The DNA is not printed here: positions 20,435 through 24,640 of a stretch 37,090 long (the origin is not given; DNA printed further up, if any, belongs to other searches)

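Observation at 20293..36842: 16-kb seven-gene surface/transport operon with no characterised counterpart known to me: candidate undescribed system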

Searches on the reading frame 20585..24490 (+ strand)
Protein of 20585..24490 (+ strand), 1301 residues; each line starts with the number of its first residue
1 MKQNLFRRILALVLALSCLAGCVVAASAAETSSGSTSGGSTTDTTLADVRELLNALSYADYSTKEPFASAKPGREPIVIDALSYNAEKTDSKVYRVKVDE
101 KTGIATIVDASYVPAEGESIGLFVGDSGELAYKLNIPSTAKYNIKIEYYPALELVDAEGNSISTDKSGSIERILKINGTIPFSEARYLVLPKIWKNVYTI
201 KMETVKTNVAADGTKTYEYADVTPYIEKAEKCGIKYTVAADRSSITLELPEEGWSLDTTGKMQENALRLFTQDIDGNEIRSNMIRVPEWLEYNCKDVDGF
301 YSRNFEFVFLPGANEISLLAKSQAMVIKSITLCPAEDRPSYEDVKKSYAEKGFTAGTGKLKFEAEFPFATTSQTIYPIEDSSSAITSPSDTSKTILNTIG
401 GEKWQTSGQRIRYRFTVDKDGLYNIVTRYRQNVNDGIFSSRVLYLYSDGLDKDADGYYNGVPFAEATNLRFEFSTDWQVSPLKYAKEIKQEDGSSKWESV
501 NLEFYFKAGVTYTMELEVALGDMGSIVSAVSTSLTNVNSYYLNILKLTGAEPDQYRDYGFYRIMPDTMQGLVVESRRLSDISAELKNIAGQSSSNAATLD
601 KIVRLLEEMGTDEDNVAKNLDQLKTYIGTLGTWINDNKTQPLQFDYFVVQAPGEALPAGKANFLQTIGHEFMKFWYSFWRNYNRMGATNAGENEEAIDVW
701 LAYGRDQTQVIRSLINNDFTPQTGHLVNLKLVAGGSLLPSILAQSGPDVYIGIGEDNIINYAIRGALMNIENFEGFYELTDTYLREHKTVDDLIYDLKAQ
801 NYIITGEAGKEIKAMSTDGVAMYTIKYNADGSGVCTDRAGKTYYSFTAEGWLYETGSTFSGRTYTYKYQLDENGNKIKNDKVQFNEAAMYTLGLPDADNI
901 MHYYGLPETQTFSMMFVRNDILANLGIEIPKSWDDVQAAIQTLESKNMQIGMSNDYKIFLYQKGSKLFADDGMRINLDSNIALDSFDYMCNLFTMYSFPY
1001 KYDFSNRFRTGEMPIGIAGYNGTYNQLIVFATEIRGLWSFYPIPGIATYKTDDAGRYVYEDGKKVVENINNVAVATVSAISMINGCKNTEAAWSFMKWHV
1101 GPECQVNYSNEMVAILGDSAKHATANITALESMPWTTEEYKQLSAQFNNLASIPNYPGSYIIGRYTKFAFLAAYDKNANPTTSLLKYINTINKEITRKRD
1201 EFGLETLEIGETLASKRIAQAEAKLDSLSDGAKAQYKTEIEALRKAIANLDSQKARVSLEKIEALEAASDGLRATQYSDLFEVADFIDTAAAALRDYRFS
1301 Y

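Call 9: search_protein_families(library=pfam, proteins=[window:20585-24490:+], max_evalue=0.01)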
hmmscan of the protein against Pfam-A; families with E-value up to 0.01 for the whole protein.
window:20585-24490:+ (1301 aa): 2 families
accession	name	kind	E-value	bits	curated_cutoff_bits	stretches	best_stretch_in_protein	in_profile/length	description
PF01547.30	SBP_bac_1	-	9.7e-15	55.8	26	1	893-1103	104-304/307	Bacterial extracellular solute-binding protein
PF25275.1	Golvesin_C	-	0.0012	19.3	31.6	0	405-434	37-66/132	Golvesin C-terminal domain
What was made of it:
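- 20585..24490 (+): 1301-aa lipoprotein solute-binding protein: LAGC lipobox, two CBM6/35-like beta-sandwiches, a helical bundle, a CUT1-type SBP fold and a helical C-terminal tail. Pfam SBP_bac_1 matches aa 893-1103 (E 1e-14, call 9).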

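Call 11: search_protein_families(library=ncbifam, proteins=[window:20585-24490:+], max_evalue=0.01)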
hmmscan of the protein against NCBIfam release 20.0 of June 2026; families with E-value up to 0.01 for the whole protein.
window:20585-24490:+ (1301 aa): 0 families

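Call 15: search_solved_structures(query=window:20585-24490:+, max_evalue=1)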
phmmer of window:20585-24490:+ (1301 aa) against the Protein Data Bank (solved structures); distinct sequences matched with E-value up to 1: 2.
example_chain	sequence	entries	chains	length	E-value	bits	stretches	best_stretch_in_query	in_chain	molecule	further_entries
9t5j_B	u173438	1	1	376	0.26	11.9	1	1186-1264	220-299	GPN-loop GTPase 1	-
8vqk_A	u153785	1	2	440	0.36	11.4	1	902-991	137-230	Putative ABC transporter periplasmic-binding protein YcjN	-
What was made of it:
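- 20813..22498 (+): N-terminal extension of the binding protein: beta-sandwich 1 (about aa 77-333), beta-sandwich 2 (about aa 359-519) and a four-helix spacer (about aa 523-638). There is no sequence match in PDB (call 15).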
